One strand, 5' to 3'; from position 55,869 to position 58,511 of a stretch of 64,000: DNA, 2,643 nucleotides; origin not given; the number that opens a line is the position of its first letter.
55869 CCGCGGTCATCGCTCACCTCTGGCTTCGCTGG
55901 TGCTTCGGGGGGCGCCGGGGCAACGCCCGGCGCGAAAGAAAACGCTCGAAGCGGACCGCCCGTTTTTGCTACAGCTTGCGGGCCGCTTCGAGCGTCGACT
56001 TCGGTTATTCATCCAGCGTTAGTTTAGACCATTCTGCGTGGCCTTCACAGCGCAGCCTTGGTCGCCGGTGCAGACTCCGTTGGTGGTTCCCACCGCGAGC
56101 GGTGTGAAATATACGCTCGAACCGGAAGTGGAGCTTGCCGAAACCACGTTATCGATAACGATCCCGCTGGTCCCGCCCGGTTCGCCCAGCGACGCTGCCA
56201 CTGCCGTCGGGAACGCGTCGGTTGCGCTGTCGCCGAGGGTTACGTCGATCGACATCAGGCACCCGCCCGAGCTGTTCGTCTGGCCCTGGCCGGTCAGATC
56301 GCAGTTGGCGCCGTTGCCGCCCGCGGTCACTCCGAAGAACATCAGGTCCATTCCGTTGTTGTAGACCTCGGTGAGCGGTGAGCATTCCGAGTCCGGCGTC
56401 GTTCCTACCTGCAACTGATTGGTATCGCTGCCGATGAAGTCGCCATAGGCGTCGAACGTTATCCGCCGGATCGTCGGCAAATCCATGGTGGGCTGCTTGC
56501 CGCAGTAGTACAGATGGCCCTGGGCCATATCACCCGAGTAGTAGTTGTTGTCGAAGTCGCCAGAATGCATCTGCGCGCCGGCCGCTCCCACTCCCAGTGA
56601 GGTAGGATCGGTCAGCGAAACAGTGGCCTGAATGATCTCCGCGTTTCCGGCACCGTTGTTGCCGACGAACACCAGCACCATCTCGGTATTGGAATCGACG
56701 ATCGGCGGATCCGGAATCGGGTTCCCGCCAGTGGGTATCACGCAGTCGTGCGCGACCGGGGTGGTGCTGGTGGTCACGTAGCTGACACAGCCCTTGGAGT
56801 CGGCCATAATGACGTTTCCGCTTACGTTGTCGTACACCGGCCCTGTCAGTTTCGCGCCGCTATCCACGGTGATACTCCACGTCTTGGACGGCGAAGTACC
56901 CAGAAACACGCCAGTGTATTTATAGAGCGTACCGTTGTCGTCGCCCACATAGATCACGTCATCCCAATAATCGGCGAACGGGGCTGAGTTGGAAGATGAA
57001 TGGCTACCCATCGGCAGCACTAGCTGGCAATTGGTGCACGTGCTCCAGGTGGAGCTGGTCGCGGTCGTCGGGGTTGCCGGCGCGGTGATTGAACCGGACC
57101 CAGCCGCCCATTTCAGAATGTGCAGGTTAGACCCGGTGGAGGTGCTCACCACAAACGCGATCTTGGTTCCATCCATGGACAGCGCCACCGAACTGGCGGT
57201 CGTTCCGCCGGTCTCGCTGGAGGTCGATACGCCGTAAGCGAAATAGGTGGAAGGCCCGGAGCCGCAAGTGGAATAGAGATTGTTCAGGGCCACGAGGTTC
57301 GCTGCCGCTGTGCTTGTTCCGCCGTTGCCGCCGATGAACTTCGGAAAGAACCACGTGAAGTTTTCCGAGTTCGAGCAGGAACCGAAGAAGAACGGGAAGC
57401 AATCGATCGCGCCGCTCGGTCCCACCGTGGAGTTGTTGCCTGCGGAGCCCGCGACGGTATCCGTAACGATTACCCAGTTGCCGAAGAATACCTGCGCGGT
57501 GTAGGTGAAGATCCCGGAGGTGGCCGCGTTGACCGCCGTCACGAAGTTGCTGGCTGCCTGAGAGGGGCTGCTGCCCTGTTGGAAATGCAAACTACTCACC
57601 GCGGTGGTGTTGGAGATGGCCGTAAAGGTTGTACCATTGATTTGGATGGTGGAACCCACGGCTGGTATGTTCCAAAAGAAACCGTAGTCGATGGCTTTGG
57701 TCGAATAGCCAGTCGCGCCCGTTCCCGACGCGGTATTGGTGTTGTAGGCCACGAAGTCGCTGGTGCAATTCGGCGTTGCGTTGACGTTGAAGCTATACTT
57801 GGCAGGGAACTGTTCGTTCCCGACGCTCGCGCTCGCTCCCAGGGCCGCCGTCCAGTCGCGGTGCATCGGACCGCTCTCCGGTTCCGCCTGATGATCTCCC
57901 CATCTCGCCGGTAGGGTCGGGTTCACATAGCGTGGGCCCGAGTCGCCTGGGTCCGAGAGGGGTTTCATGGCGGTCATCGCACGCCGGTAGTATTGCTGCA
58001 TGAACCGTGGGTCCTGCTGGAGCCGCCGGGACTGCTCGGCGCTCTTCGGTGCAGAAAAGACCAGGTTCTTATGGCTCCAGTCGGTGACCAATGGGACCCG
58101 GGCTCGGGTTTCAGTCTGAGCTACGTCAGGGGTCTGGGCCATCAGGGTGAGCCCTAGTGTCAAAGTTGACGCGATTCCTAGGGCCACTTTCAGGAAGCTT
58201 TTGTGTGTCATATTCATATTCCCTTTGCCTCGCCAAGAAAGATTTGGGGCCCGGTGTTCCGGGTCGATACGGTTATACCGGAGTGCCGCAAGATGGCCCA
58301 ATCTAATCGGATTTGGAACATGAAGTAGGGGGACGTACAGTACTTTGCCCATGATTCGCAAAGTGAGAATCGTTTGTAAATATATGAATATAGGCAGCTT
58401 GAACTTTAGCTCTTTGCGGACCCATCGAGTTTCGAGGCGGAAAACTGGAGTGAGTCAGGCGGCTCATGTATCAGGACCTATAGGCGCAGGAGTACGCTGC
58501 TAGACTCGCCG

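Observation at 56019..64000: Two paralogous giant secreted proteins with a shared Cys-containing extreme C-terminus directly upstream of the maturase operon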

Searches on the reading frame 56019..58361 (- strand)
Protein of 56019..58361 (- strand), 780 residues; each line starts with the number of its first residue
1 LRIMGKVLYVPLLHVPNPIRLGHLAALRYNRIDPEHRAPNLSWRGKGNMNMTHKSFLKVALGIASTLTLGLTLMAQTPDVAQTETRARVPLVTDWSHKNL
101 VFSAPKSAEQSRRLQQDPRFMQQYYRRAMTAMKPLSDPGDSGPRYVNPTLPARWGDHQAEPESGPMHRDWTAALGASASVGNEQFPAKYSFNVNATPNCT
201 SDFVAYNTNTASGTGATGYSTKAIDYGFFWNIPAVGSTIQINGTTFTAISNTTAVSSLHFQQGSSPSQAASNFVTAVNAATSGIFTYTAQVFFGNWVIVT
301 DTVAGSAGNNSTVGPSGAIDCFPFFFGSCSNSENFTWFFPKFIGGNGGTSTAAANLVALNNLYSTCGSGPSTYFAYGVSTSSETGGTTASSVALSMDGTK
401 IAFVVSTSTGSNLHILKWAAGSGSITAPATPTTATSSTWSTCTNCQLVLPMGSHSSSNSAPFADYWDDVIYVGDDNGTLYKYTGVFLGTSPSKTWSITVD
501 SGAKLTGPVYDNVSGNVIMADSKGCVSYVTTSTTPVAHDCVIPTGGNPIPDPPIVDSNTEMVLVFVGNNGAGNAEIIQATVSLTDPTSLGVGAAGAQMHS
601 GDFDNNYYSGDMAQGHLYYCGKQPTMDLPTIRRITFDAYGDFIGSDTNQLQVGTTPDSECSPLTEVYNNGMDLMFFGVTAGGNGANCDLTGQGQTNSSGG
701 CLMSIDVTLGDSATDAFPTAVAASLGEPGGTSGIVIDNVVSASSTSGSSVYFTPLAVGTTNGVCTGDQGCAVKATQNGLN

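Call 6: search_protein_families(library=ncbifam, proteins=[window:56019-58361:-], max_evalue=0.01)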
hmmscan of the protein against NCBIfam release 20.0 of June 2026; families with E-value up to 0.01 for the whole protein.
window:56019-58361:- (780 aa): 0 families

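Call 7: search_protein_families(library=pfam, proteins=[window:56019-58361:-], max_evalue=0.01)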
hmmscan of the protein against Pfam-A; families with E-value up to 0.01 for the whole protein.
window:56019-58361:- (780 aa): 0 families

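Call 13: find_homologous_proteins(query=window:56019-58211:-, max_evalue=0.001)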
Query window:56019-58211:- (730 aa): 211 proteins with E <= 0.001 among 8000 candidates; the best 120 are listed.
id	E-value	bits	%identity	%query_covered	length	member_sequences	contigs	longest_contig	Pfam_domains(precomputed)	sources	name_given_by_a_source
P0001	0.0e+0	1639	100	100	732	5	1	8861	-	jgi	jgi:hypothetical protein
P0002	0.0e+0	1286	79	100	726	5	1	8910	-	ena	-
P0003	0.0e+0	1275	78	100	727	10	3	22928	-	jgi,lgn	jgi:hypothetical protein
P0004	0.0e+0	1264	80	97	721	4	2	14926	-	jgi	jgi:hypothetical protein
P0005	0.0e+0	1089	71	97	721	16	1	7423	-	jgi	-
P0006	0.0e+0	1073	69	100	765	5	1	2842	-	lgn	-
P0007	0.0e+0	1068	69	100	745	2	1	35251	-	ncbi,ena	-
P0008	1.3e-164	568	47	97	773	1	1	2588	-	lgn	-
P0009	1.4e-164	568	46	97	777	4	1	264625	-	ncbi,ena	-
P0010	2.0e-161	557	45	97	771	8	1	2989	-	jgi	jgi:hypothetical protein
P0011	4.9e-159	549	45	97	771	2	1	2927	-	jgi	jgi:hypothetical protein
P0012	8.1e-159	549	45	100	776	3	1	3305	-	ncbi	ncbi:MAG: hypothetical protein WB795_06105 [Candidatus Acidiferrales bacterium]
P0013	2.0e-137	478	46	84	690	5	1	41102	-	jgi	jgi:hypothetical protein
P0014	1.2e-131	459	42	93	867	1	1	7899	-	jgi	jgi:hypothetical protein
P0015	5.4e-110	387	41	97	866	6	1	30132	-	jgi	jgi:hypothetical protein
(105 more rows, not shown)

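Call 15: find_encoding_contigs(protein=P0007, flank=10000, max_places=3)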
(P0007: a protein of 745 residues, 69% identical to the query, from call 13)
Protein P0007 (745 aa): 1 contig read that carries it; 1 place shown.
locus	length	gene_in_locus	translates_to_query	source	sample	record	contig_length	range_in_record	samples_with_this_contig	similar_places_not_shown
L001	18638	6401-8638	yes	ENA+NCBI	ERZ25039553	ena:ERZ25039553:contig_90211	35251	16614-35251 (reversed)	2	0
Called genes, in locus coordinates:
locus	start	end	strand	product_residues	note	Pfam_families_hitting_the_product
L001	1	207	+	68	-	?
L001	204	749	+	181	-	-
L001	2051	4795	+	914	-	-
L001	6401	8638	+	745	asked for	-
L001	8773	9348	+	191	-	-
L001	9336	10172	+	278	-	PF27840:ScmC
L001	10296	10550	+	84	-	PF05402:PqqD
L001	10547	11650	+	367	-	PF19238:Radical_SAM_2 (faint), PF04055:Radical_SAM, PF13186:SPASM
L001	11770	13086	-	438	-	PF22807:TrAA12, PF23500:DUF7133 (faint), PF01436:NHL (faint), PF07995:GSDH, PF22807:TrAA12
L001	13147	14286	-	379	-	PF16499:Melibiase_2, PF17450:Melibiase_2_C (weak), PF17801:Melibiase_C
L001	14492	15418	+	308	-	PF00775:Dioxygenase_C (faint)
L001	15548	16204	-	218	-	PF09335:VTT_dom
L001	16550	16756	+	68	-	-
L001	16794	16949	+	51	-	-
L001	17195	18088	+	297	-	-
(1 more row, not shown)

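Call 16: find_encoding_contigs(protein=P0009, flank=10000, max_places=3)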
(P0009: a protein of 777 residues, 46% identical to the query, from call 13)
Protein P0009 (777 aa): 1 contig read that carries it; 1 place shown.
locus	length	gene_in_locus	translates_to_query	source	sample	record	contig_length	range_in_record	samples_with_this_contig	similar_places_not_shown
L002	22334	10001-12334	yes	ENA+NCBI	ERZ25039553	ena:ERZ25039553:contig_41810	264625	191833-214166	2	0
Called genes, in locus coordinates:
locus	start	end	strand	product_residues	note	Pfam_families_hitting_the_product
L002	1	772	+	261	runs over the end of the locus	PF00535:Glycos_transf_2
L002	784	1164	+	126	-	PF10066:DUF2304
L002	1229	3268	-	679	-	PF00515:TPR_1 (faint), PF07719:TPR_2 (faint), PF13181:TPR_8 (faint), PF13371:TPR_9 (faint), PF13424:TPR_12 (faint), PF13428:TPR_14 (faint), PF13431:TPR_17 (faint), PF13432:TPR_16 (weak), +2 more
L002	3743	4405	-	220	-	PF13489:Methyltransf_23, PF08241:Methyltransf_11, PF08242:Methyltransf_12, PF13649:Methyltransf_25, PF13847:Methyltransf_31 (weak)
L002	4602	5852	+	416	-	PF15632:ATPgrasp_Ter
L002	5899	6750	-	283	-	PF01522:Polysacc_deac_1, PF11959:DUF3473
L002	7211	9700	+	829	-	-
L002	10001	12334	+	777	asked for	-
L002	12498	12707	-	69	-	-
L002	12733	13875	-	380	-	-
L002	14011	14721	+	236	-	PF00072:Response_reg, PF00486:Trans_reg_C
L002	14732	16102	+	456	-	PF00672:HAMP, PF00512:HisKA, PF02518:HATPase_c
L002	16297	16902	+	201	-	-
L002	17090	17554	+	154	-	PF13801:Metal_resist (weak), PF07813:LTXXQ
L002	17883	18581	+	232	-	PF09335:VTT_dom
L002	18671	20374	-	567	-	PF00989:PAS, PF08448:PAS_4, PF07730:HisKA_3, PF02518:HATPase_c, PF00072:Response_reg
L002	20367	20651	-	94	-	PF07689:KaiB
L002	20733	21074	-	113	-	PF07689:KaiB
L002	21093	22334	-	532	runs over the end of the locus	PF06745:ATPase, PF00154:RecA_N (faint), PF03796:DnaB_C (faint), PF06745:ATPase, PF13481:AAA_25, PF23442:DUF7125 (weak)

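Call 38: predict_structure(alignment_id=A2)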
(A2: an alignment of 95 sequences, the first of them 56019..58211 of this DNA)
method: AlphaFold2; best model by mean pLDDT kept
length: 730 residues; sequences in the alignment: 95
mean_pLDDT: 85.7   pTM: 0.83
mean pLDDT of the five models: 85.7, 85.0, 84.9, 83.6, 83.5
residues with pLDDT >= 90: 442; 70-90: 172; 50-70: 81; < 50: 35
segments of 3 or more residues with pLDDT < 50: 25-34, 93-112, 728-730
pLDDT, mean of each block of 10 residues (from residue 1): 73 83 51 57 95 92 93 86 60 43 40 72 89 92 77 94 61 81 93 94 93 94 93 86 84 63 62 57 77 65 91 88 93 87 96 94 97 94 95 96 95 97 98 95 98 97 97 97 94 94 97 97 97 97 94 93 93 95 95 94 93 91 93 91 84 87 71 93 87 73 86 86 72
secondary structure, 60 per line:
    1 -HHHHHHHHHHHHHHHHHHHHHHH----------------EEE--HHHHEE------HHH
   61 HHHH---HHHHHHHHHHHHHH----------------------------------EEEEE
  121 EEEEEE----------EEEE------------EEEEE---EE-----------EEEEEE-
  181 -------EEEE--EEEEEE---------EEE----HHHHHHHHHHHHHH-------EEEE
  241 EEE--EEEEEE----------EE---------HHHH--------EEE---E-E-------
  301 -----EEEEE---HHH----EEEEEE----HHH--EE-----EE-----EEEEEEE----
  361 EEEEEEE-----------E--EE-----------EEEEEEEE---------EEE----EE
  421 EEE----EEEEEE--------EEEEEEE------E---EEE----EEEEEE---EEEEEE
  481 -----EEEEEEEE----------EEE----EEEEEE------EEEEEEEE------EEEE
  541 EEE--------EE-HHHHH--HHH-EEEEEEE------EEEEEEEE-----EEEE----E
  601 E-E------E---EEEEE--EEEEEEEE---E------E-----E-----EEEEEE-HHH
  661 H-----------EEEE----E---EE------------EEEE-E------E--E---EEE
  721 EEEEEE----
elements in order (helices of 4 or more, strands of 3 or more residues): H2-24 E41-43 H46-49 H58-64 H68-81 E116-126 E137-140 E153-157 E174-179 E188-191 E194-199 E209-211 H216-229 E237-243 E246-251 H273-276 E285-287 E306-310 E321-326 E350-356 E361-367 E395-402 E412-414 E419-423 E428-433 E442-448 E459-461 E466-471 E475-480 E486-493 E504-506 E511-516 E523-530 E537-543 H555-559 E566-572 E579-586 E592-595 E614-618 E621-628 E651-656 H658-661 E673-676 E699-702 E718-726

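Call 41: fold_search(model_id=the predicted structure, library=pdb)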
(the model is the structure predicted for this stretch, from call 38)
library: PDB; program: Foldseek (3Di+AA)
matches with E <= 10: 1678; with E <= 0.001: 1138
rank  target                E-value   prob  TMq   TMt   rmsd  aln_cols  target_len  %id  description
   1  7y1c_Y                9.6e-09  1.00  0.21  0.20  28.8       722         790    9  CryoEM structure of Klebsiella phage Kp9 tail complex applied with C6 symmetry (released 2023-06-14)
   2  4zov_B                4.9e-08  1.00  0.32  0.57   6.5       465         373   10  Crystal structure of the Saccharomyces cerevisiae Sqt1 (released 2015-07-01)
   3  6u42_5L               7.6e-08  1.00  0.19  0.21  16.3       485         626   10  Natively decorated ciliary doublet microtubule (released 2019-11-13)
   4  9n6z_LO               7.6e-08  1.00  0.17  0.16  18.8       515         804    9  SSU processome maturation and disassembly, State D (released 2025-11-05)
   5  6lqs_B1               9.0e-08  1.00  0.17  0.16  18.3       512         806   10  Cryo-EM structure of 90S small subunit preribosomes in transition states (State D) (released 2020-09-16)
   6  5i2t                  9.5e-08  1.00  0.18  0.21  17.4       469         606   10  Domain characterization of the WD protein Pwp2 and their relevance in ribosome biogenesis (released 2017-06-21)
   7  7d4i_B1               1.0e-07  1.00  0.16  0.15  18.0       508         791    8  Cryo-EM structure of 90S small ribosomal precursors complex with the DEAH-box RNA helicase Dhr1 (State F) (released 2021-10-06)
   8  9e2g_2B               2.4e-07  1.00  0.30  0.34   6.2       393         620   10  Cryo-EM structure of 48 nm repeat of microtubule doublet from T. brucei flagellum (released 2025-03-12)
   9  6f3t_C                2.4e-07  1.00  0.28  0.36   7.5       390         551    9  Crystal structure of the human TAF5-TAF6-TAF9 complex (released 2018-12-05)
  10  3eq8                  2.4e-07  1.00  0.24  0.25  14.0       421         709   10  Prolyl oligopeptidase complexed with R-Pro-(decarboxy-Pro)-Type inhibitors (released 2009-08-25)
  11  4zov_A                2.5e-07  1.00  0.33  0.58   6.4       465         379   10  Crystal structure of the Saccharomyces cerevisiae Sqt1 (released 2015-07-01)
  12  9i3v_A                2.5e-07  1.00  0.23  0.06  12.2       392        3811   13  Cryo-EM structure of the human LRP2 ectodomain (released 2026-02-04)
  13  6ke6_AG               2.8e-07  1.00  0.21  0.19  20.9       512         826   10  3.4 angstrom cryo-EM structure of yeast 90S small subunit preribosome (released 2020-08-05)
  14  6lqr_B1               3.1e-07  1.00  0.18  0.17  16.7       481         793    8  Cryo-EM structure of 90S small subunit preribosomes in transition states (State C) (released 2020-09-16)
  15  8dvl_A                3.7e-07  1.00  0.22  0.25  10.0       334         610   12  Crystal structure of LRP6 E3E4 in complex with disulfide constrained peptide E3.18 (released 2023-03-29)
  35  6h16_A                8.4e-07  1.00  0.21  0.24  10.2       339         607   12  Structure of LRP6 P3E3P4E4 in complex with VHH L-P2-D07 (released 2019-01-30)
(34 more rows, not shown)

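Call 49: find_related_loci(query=A3, collection=metagenome_contigs, flank=10000)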
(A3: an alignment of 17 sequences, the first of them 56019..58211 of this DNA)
Query A3 (730 aa) in metagenome_contigs; peptide patterns used: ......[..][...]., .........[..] (x = any residue, [..] = any of these).
600 stretches matched a pattern (row limit reached: there are more); 508 encode a relative of the query (tblastn E <= 1e-3); the best 80 are kept; 80 distinct loci.
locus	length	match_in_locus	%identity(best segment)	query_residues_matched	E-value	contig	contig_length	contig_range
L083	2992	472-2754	69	3-730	0e+0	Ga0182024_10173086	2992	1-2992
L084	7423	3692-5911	71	2-730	0e+0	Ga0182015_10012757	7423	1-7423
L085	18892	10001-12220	71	2-730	0e+0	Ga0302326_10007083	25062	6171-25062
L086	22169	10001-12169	77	2-729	0e+0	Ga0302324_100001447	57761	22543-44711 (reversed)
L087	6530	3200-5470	47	6-730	0e+0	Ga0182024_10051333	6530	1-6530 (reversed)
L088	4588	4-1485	45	255-705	3e-100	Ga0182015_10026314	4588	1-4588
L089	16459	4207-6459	33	13-730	1e-78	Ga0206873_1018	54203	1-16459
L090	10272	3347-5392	34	1-688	1e-76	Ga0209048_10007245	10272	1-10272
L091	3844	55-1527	39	289-730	8e-76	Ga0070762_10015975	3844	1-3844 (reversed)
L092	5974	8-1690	38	76-730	7e-74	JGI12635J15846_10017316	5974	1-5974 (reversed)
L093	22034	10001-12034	35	39-726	1e-73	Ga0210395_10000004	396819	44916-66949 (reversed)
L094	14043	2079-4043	38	38-730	7e-72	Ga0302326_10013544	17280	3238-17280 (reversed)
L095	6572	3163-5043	40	4-730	1e-69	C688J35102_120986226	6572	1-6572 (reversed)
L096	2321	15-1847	38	4-730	1e-71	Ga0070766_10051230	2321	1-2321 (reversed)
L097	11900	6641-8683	38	24-730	2e-69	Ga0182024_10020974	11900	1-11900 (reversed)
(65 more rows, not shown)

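Call 62: search_protein_representatives(protein=window:56019-58211:-)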
Query: 730 residues. Proteins with E-value up to 0.001 (for the whole library): 1708; up to 1e-10: 1200; up to 1e-30: 452. The best 150 are listed.
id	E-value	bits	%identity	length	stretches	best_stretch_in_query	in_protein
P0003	0.0e+00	1274.6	79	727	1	2-730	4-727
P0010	6.3e-162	557.2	50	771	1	17-730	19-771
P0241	2.1e-142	492.6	50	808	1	32-729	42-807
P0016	1.8e-106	373.8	50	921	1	30-708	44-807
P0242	6.1e-95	335.7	49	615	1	32-531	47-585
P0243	7.9e-95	335.4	46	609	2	302-730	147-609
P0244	4.0e-86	306.6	44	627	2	302-729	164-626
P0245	7.3e-84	299.1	44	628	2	302-730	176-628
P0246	1.2e-77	278.6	42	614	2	301-730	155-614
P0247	1.8e-77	278.0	41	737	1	37-730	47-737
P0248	2.8e-77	277.4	43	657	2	315-729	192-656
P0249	3.3e-77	277.1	42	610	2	301-730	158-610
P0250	3.5e-76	273.7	48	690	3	297-729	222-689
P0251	3.5e-73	263.8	42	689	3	301-730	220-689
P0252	1.1e-72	262.2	40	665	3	357-716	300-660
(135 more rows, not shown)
